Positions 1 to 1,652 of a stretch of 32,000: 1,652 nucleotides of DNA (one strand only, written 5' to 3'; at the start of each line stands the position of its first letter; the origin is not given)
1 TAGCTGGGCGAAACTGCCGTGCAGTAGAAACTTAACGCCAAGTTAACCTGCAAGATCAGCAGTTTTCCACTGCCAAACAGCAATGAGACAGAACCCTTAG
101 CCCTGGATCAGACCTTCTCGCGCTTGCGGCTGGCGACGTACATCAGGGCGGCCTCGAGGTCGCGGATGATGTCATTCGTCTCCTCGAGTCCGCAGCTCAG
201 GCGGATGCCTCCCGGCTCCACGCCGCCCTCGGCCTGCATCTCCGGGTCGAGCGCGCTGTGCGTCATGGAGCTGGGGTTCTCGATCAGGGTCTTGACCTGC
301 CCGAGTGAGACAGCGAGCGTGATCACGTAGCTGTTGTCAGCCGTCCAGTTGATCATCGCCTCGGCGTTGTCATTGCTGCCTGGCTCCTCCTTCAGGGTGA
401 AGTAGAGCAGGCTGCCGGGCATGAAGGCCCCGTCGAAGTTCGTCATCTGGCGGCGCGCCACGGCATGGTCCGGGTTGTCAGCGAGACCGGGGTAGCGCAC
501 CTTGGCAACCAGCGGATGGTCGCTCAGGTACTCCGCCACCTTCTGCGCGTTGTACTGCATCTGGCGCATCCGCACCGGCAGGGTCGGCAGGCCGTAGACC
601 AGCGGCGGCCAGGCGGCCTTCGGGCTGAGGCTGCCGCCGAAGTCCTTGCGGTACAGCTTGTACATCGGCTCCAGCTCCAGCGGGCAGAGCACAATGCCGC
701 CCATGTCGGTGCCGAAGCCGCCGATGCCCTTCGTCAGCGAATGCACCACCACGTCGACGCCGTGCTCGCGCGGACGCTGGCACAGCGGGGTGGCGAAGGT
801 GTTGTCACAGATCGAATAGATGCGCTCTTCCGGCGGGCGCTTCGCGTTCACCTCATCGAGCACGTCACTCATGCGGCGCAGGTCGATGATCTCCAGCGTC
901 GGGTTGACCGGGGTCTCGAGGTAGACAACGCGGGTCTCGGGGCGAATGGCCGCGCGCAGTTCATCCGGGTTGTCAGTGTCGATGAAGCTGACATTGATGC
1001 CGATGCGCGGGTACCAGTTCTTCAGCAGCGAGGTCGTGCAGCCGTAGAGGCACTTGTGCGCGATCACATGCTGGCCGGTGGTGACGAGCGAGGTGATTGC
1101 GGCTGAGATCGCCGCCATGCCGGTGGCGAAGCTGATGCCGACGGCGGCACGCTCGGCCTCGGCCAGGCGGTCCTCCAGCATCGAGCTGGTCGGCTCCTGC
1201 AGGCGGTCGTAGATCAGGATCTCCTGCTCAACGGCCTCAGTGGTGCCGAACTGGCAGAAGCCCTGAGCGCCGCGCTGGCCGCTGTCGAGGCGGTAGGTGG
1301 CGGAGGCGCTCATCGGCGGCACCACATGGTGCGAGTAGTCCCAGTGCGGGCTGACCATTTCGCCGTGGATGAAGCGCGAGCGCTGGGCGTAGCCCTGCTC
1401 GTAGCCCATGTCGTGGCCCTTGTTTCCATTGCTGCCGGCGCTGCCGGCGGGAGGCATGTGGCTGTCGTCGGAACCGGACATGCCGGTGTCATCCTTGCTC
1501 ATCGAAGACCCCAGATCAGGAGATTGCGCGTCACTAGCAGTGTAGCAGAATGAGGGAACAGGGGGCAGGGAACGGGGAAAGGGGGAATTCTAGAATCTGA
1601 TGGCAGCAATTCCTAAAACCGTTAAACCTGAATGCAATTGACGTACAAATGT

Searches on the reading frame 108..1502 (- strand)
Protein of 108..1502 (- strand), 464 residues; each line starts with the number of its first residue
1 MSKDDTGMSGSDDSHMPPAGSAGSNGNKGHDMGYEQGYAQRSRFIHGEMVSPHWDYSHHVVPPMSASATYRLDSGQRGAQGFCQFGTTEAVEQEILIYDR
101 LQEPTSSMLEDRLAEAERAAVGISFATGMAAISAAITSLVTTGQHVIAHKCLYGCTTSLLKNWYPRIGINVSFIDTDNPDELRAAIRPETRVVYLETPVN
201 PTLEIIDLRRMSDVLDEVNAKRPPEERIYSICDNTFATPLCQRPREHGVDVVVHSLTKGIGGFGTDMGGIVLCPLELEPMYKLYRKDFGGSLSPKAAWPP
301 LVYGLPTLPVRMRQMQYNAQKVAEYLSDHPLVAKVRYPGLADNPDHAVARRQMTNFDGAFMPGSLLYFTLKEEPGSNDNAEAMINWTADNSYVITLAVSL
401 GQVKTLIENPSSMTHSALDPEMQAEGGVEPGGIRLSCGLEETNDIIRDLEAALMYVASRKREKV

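Call 8: search_protein_families(library=pfam, proteins=[window:108-1502:-], max_evalue=0.001)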
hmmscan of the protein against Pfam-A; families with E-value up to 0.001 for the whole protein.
window:108-1502:- (464 aa): 1 family
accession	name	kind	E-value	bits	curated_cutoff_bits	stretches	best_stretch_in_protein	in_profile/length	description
PF01053.26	Cys_Met_Meta_PP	-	6e-103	344.8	27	1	57-453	15-380/381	Cys/Met metabolism PLP-dependent enzyme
